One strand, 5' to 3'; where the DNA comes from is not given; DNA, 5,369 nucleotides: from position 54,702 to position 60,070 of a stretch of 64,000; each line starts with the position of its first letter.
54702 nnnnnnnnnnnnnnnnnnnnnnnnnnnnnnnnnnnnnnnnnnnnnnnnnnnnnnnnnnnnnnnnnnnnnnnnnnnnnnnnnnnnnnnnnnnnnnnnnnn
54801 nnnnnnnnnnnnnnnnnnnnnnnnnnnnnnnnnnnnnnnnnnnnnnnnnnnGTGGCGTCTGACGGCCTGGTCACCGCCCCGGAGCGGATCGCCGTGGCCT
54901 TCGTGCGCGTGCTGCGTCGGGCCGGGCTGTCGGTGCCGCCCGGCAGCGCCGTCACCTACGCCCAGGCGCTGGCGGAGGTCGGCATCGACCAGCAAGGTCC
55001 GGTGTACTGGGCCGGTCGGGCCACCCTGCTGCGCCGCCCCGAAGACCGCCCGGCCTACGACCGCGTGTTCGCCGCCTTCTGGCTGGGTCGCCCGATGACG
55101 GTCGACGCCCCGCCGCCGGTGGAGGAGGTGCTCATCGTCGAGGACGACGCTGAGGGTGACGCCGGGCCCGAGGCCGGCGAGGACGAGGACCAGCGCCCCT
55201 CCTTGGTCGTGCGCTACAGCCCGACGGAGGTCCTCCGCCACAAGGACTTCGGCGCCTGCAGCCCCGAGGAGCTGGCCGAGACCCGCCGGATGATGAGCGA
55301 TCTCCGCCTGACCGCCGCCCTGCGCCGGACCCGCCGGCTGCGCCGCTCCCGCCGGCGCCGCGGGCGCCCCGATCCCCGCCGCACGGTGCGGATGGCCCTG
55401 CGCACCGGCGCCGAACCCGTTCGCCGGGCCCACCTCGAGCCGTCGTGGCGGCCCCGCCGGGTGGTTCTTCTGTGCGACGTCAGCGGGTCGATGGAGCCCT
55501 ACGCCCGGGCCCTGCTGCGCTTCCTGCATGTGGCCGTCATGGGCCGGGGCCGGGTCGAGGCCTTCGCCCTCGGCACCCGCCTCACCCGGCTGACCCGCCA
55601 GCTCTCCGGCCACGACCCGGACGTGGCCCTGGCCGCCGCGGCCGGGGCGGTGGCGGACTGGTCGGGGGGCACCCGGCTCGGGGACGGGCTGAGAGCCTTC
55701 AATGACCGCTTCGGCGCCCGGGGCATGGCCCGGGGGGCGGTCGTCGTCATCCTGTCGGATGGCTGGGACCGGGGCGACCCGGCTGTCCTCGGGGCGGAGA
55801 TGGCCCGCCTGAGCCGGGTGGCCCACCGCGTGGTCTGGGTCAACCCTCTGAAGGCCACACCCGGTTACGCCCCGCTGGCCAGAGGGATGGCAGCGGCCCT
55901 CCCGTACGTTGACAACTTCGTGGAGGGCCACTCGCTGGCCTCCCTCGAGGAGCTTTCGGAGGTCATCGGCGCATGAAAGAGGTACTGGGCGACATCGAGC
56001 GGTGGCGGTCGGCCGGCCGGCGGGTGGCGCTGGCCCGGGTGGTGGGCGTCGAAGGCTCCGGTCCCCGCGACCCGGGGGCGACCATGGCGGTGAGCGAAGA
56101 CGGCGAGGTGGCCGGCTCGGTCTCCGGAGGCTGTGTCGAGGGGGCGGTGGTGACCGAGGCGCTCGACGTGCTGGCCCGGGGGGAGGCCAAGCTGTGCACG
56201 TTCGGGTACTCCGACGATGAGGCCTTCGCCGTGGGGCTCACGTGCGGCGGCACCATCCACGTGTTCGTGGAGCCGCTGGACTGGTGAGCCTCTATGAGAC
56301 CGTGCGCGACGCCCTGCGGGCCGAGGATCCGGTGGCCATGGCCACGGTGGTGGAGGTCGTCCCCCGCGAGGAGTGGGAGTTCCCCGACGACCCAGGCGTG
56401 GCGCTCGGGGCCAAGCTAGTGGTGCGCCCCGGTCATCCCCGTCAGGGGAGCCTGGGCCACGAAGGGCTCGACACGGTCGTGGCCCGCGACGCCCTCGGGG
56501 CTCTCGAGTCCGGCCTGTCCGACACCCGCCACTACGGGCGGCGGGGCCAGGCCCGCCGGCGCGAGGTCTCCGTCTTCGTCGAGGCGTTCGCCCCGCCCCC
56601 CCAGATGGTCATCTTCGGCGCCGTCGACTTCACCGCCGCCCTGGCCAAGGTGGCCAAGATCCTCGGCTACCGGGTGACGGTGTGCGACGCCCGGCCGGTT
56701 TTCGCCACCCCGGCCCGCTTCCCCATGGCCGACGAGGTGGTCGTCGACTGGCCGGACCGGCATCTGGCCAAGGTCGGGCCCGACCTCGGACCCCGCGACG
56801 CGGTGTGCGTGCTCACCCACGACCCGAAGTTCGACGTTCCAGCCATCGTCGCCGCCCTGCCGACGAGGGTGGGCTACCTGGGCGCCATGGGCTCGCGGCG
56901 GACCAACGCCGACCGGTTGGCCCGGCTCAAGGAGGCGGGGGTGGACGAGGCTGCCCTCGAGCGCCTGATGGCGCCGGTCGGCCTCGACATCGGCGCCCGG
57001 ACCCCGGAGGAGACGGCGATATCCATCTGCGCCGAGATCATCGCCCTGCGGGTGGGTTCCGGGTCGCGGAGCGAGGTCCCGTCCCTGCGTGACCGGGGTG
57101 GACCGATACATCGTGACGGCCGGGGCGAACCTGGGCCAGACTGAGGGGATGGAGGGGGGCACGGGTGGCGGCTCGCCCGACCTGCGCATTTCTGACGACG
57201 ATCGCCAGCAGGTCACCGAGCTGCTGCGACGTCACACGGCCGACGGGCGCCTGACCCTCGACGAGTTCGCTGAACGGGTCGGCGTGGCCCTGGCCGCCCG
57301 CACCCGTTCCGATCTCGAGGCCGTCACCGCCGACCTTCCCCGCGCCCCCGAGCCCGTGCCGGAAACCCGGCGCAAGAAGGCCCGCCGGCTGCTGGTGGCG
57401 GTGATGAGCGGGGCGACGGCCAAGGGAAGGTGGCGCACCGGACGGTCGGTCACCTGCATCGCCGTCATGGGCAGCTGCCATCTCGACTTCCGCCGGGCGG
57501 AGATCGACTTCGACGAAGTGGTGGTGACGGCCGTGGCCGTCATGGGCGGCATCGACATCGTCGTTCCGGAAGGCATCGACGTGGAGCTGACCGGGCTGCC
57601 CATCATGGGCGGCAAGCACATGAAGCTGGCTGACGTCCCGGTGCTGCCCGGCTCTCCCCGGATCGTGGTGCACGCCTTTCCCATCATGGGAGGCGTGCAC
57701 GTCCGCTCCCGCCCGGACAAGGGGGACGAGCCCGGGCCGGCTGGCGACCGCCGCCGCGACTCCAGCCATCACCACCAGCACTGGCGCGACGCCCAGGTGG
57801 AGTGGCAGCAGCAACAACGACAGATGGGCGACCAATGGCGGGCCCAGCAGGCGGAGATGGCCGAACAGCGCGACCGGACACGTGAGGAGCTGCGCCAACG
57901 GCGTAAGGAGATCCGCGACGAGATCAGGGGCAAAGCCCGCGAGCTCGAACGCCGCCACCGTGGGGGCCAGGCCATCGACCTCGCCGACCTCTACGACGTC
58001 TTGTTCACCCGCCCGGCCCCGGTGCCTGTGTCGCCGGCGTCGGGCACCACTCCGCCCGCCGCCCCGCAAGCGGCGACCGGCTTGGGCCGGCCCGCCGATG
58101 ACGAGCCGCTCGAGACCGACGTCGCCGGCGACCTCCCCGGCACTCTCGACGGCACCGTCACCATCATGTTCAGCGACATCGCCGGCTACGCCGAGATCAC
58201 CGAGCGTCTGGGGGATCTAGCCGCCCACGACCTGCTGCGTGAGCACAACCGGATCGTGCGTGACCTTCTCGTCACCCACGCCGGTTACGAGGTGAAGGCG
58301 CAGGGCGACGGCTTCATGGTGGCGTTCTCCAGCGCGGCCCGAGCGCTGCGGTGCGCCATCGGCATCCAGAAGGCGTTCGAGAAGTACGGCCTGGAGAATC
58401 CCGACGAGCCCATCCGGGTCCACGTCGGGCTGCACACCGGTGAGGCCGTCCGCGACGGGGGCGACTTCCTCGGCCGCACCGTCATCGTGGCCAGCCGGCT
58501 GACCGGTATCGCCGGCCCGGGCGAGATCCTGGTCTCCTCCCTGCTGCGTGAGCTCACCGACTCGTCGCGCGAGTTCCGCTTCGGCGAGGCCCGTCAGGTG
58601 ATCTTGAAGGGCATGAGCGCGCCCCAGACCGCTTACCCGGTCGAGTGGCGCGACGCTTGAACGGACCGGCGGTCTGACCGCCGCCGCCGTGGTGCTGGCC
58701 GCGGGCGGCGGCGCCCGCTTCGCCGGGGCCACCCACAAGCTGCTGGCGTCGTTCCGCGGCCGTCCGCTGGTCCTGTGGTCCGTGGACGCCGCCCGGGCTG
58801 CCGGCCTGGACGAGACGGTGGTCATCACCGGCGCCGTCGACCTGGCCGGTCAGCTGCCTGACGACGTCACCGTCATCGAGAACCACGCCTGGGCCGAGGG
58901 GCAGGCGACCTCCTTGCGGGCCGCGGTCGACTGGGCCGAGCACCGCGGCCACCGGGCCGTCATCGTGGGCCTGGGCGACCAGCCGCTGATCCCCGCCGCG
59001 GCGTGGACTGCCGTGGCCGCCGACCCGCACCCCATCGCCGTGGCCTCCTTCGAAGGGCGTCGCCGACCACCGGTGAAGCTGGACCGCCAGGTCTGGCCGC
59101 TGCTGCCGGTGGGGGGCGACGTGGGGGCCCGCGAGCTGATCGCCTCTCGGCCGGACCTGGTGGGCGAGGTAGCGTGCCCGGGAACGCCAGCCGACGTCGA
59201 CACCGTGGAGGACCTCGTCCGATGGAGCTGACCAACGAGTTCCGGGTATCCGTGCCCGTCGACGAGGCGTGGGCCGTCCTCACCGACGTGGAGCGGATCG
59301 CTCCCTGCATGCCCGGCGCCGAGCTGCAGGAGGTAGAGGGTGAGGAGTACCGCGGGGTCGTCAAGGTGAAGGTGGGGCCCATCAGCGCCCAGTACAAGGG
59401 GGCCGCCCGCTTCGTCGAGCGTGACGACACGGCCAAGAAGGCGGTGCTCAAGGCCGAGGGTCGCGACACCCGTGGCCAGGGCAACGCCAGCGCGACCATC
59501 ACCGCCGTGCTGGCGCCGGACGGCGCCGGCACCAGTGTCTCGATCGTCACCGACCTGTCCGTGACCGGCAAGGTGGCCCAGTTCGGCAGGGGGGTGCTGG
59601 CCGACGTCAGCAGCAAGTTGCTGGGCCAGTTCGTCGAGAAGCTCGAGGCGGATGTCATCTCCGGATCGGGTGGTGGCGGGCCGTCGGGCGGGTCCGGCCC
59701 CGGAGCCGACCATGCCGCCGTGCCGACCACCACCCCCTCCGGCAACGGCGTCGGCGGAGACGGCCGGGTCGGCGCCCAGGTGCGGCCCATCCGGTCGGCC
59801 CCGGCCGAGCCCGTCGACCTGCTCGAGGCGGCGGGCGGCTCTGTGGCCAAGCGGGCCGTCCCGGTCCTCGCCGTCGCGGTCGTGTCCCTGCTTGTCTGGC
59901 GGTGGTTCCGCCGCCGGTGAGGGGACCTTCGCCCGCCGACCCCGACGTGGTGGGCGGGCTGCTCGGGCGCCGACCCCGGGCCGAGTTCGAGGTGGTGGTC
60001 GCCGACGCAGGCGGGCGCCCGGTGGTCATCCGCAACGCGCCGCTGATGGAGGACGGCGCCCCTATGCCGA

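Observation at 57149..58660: DUF1707 / LiaF-like / coiled-coil / class III cyclase protein embedded in a molybdoenzyme maturation operon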

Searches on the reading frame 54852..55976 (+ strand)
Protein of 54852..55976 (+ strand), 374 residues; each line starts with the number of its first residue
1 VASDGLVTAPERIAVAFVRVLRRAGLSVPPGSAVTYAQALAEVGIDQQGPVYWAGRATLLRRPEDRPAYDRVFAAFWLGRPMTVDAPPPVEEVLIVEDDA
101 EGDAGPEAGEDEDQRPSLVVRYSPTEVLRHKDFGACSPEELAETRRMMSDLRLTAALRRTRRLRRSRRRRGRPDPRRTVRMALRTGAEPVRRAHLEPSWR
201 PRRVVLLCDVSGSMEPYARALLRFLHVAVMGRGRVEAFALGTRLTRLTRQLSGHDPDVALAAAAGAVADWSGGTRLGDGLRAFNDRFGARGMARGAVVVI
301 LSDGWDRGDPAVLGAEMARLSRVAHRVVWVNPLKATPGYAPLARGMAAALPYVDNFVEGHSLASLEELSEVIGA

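Call 7: search_protein_families(library=pfam, proteins=[window:54852-55976:+], max_evalue=0.001)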
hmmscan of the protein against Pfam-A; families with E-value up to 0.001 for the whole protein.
window:54852-55976:+ (374 aa): 2 families
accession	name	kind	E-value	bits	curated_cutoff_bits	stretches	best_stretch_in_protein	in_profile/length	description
PF05762.20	VWA_CoxE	-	7.9e-59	199.2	26.4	1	152-365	6-222/222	VWA domain containing CoxE-like protein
PF13519.12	VWA_2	-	8.5e-05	23.6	27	1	204-304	1-106/107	von Willebrand factor type A domain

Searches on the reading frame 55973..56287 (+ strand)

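Call 7: search_protein_families(library=pfam, proteins=[window:55973-56287:+], max_evalue=0.001)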
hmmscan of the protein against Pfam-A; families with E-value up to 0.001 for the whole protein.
window:55973-56287:+ (104 aa): 1 family
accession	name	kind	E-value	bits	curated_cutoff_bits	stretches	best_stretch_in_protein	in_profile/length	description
PF02625.21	XdhC_CoxI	-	1.2e-25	89.6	24.3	1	11-78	1-68/68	XdhC and CoxI family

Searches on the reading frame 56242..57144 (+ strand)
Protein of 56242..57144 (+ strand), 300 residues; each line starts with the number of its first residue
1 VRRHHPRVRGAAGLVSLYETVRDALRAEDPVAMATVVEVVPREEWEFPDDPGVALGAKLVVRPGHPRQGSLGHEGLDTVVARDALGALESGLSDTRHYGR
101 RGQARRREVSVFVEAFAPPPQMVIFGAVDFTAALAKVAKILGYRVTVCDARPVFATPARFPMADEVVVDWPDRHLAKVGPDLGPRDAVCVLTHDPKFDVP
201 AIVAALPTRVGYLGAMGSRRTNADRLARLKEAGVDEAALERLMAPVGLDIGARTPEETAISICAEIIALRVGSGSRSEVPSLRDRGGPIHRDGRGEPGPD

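Call 7: search_protein_families(library=pfam, proteins=[window:56242-57144:+], max_evalue=0.001)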
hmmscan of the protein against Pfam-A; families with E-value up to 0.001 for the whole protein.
window:56242-57144:+ (300 aa): 2 families
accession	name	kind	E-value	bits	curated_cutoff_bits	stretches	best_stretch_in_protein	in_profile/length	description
PF13478.12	XdhC_C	-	1.1e-43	149.2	29.7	1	122-266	1-125/125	XdhC Rossmann domain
PF02625.21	XdhC_CoxI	-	3.4e-07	30.6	24.3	1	55-99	24-68/68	XdhC and CoxI family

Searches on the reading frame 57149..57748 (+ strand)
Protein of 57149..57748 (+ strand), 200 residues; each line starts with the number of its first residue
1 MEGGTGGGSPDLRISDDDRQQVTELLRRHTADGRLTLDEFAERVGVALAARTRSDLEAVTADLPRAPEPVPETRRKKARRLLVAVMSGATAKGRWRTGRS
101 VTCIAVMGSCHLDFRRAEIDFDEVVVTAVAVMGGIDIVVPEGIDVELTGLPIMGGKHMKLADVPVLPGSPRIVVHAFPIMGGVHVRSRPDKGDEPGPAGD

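Call 66: search_protein_families(library=pfam, alignment_id=A2, max_evalue=0.001)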
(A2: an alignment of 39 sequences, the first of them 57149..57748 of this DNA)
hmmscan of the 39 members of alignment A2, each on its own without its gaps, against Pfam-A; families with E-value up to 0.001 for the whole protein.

A. member 1, window:57149-57748:+ (200 aa): 2 families
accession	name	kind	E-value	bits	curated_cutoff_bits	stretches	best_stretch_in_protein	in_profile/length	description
PF08044.16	DUF1707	-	5.7e-21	74.7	27.6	1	12-64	1-53/53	DUF1707 SHOCT-like domain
PF09922.15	LiaF-like_C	-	2.1e-06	28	29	1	95-154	12-70/114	Cell wall-active antibiotics response LiaF, C-terminal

B. families by the number of members that match (of 39 scanned): 2 families
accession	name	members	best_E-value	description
PF08044.16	DUF1707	39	4.8e-22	DUF1707 SHOCT-like domain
PF09922.15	LiaF-like_C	39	8.9e-09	Cell wall-active antibiotics response LiaF, C-terminal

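Call 68: predict_structure(alignment_id=A2)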
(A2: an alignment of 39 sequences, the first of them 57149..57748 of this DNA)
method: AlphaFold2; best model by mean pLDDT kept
length: 200 residues; sequences in the alignment: 39
mean_pLDDT: 85.8   pTM: 0.59
mean pLDDT of the five models: 85.8, 84.2, 83.8, 83.5, 80.6
residues with pLDDT >= 90: 125; 70-90: 44; 50-70: 16; < 50: 15
segments of 3 or more residues with pLDDT < 50: 1-3, 5-7, 71-73, 194-198
pLDDT, mean of each block of 10 residues (from residue 1): 48 85 93 92 94 89 68 63 86 89 96 93 96 96 96 95 93 97 94 52
secondary structure, 60 per line:
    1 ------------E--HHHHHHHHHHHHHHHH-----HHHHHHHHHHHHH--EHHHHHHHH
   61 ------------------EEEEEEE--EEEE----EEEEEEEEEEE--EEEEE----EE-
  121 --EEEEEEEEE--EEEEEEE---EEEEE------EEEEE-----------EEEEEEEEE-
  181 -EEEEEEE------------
elements in order: H16-31 H37-49 H53-60 E79-85 E88-91 E96-106 E109-113 E123-131 E134-140 E144-148 E155-159 E171-179 E182-188

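Call 71: fold_search(model_id=the predicted structure, library=pdb)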
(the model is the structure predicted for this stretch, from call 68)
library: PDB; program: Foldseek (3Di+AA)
matches with E <= 10: 75; with E <= 0.001: 0
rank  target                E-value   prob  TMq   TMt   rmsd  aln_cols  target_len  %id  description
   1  4qrk                  1.9e-01  0.35  0.24  0.23  11.5       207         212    9  Crystal structure of a putative cell adhesion protein (CLOSPO_03726) from Clostridium sporogenes ATCC 15579 at 1.95 A re (released 2014-07-23)
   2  9lhn_B                9.0e-01  0.04  0.16  0.15  16.4       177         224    8  Crystal structure of Ice binding protein from Candidatus Cryosericum odellii SMC5 (released 2025-09-03)
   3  9gjt_B                1.4e+00  0.98  0.22  0.23   1.8        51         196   16  Structure of Nipah Virus RNA Polymerase Complex - Apo state (released 2025-03-05)
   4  9ir4_C                1.4e+00  0.90  0.22  0.57   7.6        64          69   16  Cryo-EM structure of Nipah virus L-P (H1165Y) polymerase complex (released 2024-12-11)
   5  9gju_B                1.6e+00  0.97  0.22  0.23   1.7        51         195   16  Structure of replicating Nipah Virus RNA Polymerase Complex - RNA-bound state (released 2025-03-05)
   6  9fux_E                1.6e+00  0.90  0.21  0.22   6.8        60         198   17  Cryo-EM structure of the Nipah virus polymerase (L) bound to the tetrameric phosphoprotein (P) (released 2025-01-08)
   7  9cgi_C                1.7e+00  0.97  0.22  0.22   1.6        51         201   16  Cryo-EM structure of the Nipah Virus polymerase (L) protein in complex with the tetrameric phosphoprotein (P) (released 2024-09-18)
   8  9cok_G                1.8e+00  0.91  0.22  0.59   6.5        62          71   14  Cryo-EM structure of the Nipah virus (Malaysia Strain) L:P complex (released 2025-07-23)
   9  8enq_A                1.8e+00  0.06  0.15  0.22  10.2       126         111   11  E. coli CsgA fibril (218-pixel box size) (released 2023-10-04)
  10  9iv9_B                1.9e+00  0.91  0.22  0.29   6.7        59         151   15  Cryo-EM structure of a truncated Nipah Virus L Protein bound by Phosphoprotein Tetramer (released 2025-05-21)
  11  6xnr_AAA              1.9e+00  0.01  0.10  0.13  13.4       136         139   10  Crystal structure of Rhagium Mordax antifreeze protein (released 2020-08-26)
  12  5nxk_B                2.2e+00  0.13  0.27  0.20   6.8       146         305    9  L. reuteri 53608 SRRP (released 2018-03-21)
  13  9bdq_C                2.4e+00  0.95  0.23  0.23   2.7        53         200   17  The structure of NiV L-P complex (released 2025-01-29)
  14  9cwo_E                2.4e+00  0.90  0.23  0.23   6.6        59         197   17  Cryo EM structure of Nipah virus L-P polymerase complex (released 2025-07-30)
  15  9mzh_G                2.6e+00  0.92  0.22  0.75   1.7        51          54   16  Cryo-EM structure of the Nipah virus polymerase containing the connecting domain (released 2025-07-30)
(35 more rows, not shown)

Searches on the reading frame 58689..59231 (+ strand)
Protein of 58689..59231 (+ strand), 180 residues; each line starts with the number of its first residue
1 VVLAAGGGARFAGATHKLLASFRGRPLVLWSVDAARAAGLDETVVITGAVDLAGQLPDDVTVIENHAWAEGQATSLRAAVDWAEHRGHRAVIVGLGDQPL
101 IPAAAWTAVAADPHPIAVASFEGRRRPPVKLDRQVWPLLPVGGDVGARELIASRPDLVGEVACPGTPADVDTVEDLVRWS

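Call 7: search_protein_families(library=pfam, proteins=[window:58689-59231:+], max_evalue=0.001)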
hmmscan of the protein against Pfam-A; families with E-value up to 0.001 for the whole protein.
window:58689-59231:+ (180 aa): 2 families
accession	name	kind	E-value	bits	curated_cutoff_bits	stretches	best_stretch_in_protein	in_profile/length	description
PF12804.13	NTP_transf_3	-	2.5e-24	86.7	27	1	2-154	3-157/160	MobA-like NTP transferase domain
PF01128.25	IspD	-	0.00052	20.3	27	1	2-59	5-65/221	2-C-methyl-D-erythritol 4-phosphate cytidylyltransferase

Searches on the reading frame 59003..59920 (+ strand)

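Call 7: search_protein_families(library=pfam, proteins=[window:59003-59920:+], max_evalue=0.001)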
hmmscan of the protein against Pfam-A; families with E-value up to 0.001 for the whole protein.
window:59003-59920:+ (305 aa): 2 families
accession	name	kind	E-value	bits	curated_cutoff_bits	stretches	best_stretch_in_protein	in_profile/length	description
PF06240.19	COXG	-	3.9e-23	82.2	22.2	1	79-218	2-139/140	Carbon monoxide dehydrogenase subunit G (CoxG)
PF10604.15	Polyketide_cyc2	-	1.9e-06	28.7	27.4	1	76-215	4-138/142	Polyketide cyclase / dehydrase and lipid transport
